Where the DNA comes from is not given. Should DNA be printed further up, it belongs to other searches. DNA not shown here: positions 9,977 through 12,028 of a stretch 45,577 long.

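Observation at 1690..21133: Non-canonical glycan assembly/export gene set around a PelB/BcsC-like TPR-porin, with no recognisable synthase, Wza or Wzc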

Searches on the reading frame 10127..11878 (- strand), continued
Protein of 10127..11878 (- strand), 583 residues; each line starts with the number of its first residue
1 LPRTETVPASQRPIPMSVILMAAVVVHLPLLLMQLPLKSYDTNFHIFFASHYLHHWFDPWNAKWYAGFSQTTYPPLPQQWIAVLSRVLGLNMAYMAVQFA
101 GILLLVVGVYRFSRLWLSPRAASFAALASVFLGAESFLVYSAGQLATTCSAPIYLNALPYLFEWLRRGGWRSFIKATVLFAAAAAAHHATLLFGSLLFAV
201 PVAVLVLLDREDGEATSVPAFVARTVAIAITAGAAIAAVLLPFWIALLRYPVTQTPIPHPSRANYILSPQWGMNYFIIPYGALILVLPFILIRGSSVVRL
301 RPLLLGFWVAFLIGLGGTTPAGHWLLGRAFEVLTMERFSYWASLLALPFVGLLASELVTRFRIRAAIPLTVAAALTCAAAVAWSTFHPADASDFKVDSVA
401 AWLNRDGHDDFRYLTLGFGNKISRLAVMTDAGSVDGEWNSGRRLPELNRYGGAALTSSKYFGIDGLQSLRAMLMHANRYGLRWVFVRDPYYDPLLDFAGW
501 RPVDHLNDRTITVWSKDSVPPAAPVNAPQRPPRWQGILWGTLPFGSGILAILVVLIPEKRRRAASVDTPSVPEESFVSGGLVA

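Call 55: find_encoding_contigs(protein=P0442, flank=10000, max_places=1)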
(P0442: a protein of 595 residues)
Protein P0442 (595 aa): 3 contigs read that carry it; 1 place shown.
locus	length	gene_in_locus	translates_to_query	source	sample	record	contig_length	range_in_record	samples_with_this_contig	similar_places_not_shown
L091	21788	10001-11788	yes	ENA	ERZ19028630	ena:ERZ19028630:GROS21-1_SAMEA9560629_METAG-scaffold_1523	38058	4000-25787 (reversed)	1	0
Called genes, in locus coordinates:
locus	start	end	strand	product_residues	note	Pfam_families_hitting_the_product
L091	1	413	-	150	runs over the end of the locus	-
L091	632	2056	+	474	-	-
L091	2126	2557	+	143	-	-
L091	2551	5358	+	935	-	PF08448:PAS_4 (weak), PF08448:PAS_4, PF08447:PAS_3, PF08448:PAS_4, PF08447:PAS_3, PF00512:HisKA, PF02518:HATPase_c, PF00072:Response_reg, +4 more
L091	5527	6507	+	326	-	PF00535:Glycos_transf_2, PF10111:Glyco_tranf_2_2, PF13641:Glyco_tranf_2_3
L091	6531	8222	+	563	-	-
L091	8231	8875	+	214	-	-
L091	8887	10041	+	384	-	PF00534:Glycos_transf_1 (weak), PF13692:Glyco_trans_1_4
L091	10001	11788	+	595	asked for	-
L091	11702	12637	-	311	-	PF03372:Exo_endo_phos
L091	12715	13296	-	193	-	-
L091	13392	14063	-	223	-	-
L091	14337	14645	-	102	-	-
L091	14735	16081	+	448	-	-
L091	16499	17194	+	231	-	-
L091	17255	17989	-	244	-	PF27154:ORF11_beta (weak)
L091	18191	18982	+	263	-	-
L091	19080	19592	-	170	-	PF00571:CBS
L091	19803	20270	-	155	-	-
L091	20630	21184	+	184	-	-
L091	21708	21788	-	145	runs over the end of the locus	-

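Call 69: find_related_loci(query=A4, collection=metagenome_contigs, flank=10000)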
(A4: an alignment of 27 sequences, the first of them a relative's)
Query A4 (1090 aa) in metagenome_contigs; peptide patterns used: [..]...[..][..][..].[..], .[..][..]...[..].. (x = any residue, [..] = any of these).
600 stretches matched a pattern (row limit reached: there are more); 467 encode a relative of the query (tblastn E <= 1e-3); the best 80 are kept; 80 distinct loci.
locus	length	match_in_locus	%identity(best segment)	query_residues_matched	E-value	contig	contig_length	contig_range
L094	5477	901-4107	71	17-1087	0e+0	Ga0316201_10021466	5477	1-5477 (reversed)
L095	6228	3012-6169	65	26-1090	0e+0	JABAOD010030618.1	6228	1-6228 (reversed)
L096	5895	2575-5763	55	39-1090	0e+0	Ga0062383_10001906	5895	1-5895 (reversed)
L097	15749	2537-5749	51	11-1080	0e+0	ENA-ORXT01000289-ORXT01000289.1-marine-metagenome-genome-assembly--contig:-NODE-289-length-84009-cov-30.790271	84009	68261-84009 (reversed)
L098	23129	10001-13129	50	24-1056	0e+0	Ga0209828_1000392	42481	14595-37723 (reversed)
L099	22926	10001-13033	49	42-1042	0e+0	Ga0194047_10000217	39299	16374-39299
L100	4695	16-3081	51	24-1033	0e+0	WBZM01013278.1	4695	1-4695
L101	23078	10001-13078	49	42-1030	0e+0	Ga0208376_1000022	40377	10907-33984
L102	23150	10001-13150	47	13-1068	0e+0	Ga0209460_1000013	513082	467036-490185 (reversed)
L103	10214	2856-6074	50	31-1048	0e+0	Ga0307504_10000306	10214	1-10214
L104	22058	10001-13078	49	42-1030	0e+0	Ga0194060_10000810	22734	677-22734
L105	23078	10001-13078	49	42-1030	0e+0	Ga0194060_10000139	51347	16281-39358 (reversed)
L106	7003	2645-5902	50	3-1088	0e+0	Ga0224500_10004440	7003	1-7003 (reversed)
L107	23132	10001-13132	49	8-1035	0e+0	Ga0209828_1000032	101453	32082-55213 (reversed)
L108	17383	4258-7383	50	24-1056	0e+0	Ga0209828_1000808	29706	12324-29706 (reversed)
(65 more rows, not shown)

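Call 80: search_solved_structures(query=L090:9032-9799:-, max_evalue=0.001)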
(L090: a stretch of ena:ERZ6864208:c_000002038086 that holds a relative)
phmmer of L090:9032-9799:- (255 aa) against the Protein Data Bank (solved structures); distinct sequences matched with E-value up to 0.001: 31.
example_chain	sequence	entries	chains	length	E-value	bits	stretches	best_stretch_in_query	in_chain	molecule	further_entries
5mlz_A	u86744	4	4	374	3.1e-19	72.9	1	4-205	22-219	Dolichol monophosphate mannose synthase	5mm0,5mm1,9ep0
9hwj_A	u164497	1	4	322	1.9e-14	57.2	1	6-211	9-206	Undecaprenyl-phosphate 4-deoxy-4-formamido-L-arabinose transferase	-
9bhc_C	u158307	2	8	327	9.8e-14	54.9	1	6-211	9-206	Undecaprenyl-phosphate 4-deoxy-4-formamido-L-arabinose transferase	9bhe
8vxh_A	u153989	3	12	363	1.3e-13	54.5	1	6-211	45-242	Undecaprenyl-phosphate 4-deoxy-4-formamido-L-arabinose transferase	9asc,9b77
2z87_A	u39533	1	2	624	9.7e-12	48.4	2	7-98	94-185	Chondroitin synthase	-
2z86_A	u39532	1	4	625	9.8e-12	48.4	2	7-98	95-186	Chondroitin synthase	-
5ekp_C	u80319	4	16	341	1.3e-09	41.4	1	6-125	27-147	Uncharacterized glycosyltransferase sll0501 | Glycosyltransferase sll0501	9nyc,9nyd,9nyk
5eke_A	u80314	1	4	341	1.3e-09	41.4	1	6-125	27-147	Uncharacterized glycosyltransferase sll0501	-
9nye_A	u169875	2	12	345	1.4e-09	41.3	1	6-125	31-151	Glycosyltransferase sll0501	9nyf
6h1j_A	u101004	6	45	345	2.8e-08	37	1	6-129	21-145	Probable ss-1,3-N-acetylglucosaminyltransferase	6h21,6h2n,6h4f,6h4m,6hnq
5tze_C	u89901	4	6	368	9.7e-08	35.3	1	7-130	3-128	Glycosyl transferase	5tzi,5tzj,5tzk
8vh7_A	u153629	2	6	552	1.2e-07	34.9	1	4-105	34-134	Heparosan synthase B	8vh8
8viw_A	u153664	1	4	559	1.3e-07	34.9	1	4-105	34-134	Heparosan synthase B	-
5tz8_A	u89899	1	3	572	2.1e-07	34.1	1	7-130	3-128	Glycosyl transferase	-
3bcv_A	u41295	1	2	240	1.6e-06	31.3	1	5-102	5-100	Putative glycosyltransferase protein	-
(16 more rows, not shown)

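Call 83: search_protein_families(library=pfam, proteins=[L089:12787-14559:+, L089:11561-12790:+, L089:3275-4138:+, L091:6531-8222:+, L091:8231-8875:+], max_evalue=1)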
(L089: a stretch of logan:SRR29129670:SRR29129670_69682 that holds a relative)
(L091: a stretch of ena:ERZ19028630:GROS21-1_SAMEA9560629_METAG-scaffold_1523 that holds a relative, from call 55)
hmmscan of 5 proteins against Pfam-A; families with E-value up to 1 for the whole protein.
L089:12787-14559:+ (590 aa): 0 families

L089:11561-12790:+ (409 aa): 3 families
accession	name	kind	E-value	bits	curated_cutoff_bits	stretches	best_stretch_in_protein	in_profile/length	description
PF18565.7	Glyco_hydro2_C5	-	0.011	16.1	32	1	129-206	7-85/103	Glycoside hydrolase family 2 C-terminal domain 5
PF09134.16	Invasin_D3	-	0.026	15.5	33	1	247-311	25-88/98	Invasin, domain 3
PF21568.3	AIMA-like_N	-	0.13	13.2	27.8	0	36-76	14-54/104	1,3-alpha-isomaltosidase-like, N-terminal domain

L089:3275-4138:+ (287 aa): 6 families
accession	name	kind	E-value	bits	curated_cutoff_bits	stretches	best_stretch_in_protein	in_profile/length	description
PF00535.33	Glycos_transf_2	-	7.2e-30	104.6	23.3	1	26-166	1-141/168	Glycosyl transferase family 2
PF13641.12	Glyco_tranf_2_3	-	1.5e-09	38.7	27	1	22-141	1-123/230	Glycosyltransferase like family 2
PF10111.15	Glyco_tranf_2_2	-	2.4e-08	34.3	27.3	1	26-127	1-104/276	Glycosyltransferase like family 2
PF13704.12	Glyco_tranf_2_4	-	0.0013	19.7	27.5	1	57-114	21-81/98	Glycosyl transferase family 2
PF00465.25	Fe-ADH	-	0.0035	17.4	31.3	1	63-139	8-86/168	Iron-containing alcohol dehydrogenase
PF13506.12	Glyco_transf_21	-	0.16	11.9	21.7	1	92-158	18-84/174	Glycosyl transferase family 21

L091:6531-8222:+ (563 aa): 19 families
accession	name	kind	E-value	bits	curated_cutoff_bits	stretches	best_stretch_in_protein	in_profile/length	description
PF07719.23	TPR_2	-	1.6e-15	56.3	27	2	304-329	2-27/34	Tetratricopeptide repeat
PF09976.15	TPR_21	-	1.2e-14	55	25.5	3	207-264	123-180/193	Tetratricopeptide repeat-like domain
PF13181.12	TPR_8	-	1.2e-12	47.3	25.7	1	307-329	5-27/34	Tetratricopeptide repeat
PF13432.12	TPR_16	-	5.8e-12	46.3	32.7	1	275-333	2-61/65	Tetratricopeptide repeat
PF13428.12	TPR_14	-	6.9e-12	45.2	23.5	3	305-330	3-28/44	Tetratricopeptide repeat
PF14559.12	TPR_19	-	1.7e-10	41.5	25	2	100-162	2-65/68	Tetratricopeptide repeat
PF13424.12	TPR_12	-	1.1e-07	32.3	30.1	2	306-361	6-69/77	Tetratricopeptide repeat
PF13176.12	TPR_7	-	2e-07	31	27.9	1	310-329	6-27/36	Tetratricopeptide repeat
PF00515.34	TPR_1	-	1.9e-06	27.9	27.8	1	309-329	7-27/34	Tetratricopeptide repeat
PF17874.7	TPR_MalT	-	9.4e-06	25.6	45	2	97-190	9-114/336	MalT-like TPR region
PF12895.13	ANAPC3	-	1.2e-05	26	27.2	2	271-328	24-81/82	Anaphase-promoting complex, cyclosome, subunit 3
PF25068.1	ARM_TT21_4th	-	0.00058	20.6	30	1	64-120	9-63/153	Tetratricopeptide repeat protein 21 forth ARM domain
PF13431.12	TPR_17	-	0.00068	20.2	24.4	0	305-323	15-33/34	Tetratricopeptide repeat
PF13174.12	TPR_6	-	0.0077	17.3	26.3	0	343-369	6-32/33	Tetratricopeptide repeat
PF14561.12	TPR_20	-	0.014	16.2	25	1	358-395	9-46/90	Tetratricopeptide repeat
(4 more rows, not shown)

L091:8231-8875:+ (214 aa): 0 families

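Call 90: search_protein_families(library=pfam, alignment_id=A4, max_evalue=1)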
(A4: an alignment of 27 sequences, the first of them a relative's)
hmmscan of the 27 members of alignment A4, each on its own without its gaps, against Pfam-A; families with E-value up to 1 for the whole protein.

A. member 1, P0378 (1090 aa): 0 families

B. families by the number of members that match (of 27 scanned): 14 families
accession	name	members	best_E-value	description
PF10131.15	PTPS_related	8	1.4e-05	6-pyruvoyl-tetrahydropterin synthase related domain; membrane protein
PF20176.3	DUF6541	1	1.1e-06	Family of unknown function (DUF6541)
PF11846.14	Wzy_C_2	1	0.0012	Virulence factor membrane-bound polymerase, C-terminal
PF13231.12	PMT_2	1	0.0015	Dolichyl-phosphate-mannose-protein mannosyltransferase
PF11022.13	ATP19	1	0.0047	ATP synthase subunit K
PF07235.16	DUF1427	1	0.005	Protein of unknown function (DUF1427)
PF16111.11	DUF4829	1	0.067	Domain of unknown function (DUF4829)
PF21569.3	SET1_RBD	1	0.069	Histone-lysine N-methyltransferase, RNA-binding domain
PF17158.10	MASE4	1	0.085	Membrane-associated sensor, integral membrane domain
PF11906.13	DUF3426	1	0.16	Protein of unknown function (DUF3426)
PF17073.10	SafA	1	0.19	Two-component-system connector protein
PF11611.13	DUF4352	1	0.19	Domain of unknown function (DUF4352)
PF13786.12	DUF4179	1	0.21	Domain of unknown function (DUF4179)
PF05223.17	MecA_N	1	0.25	NTF2-like N-terminal transpeptidase domain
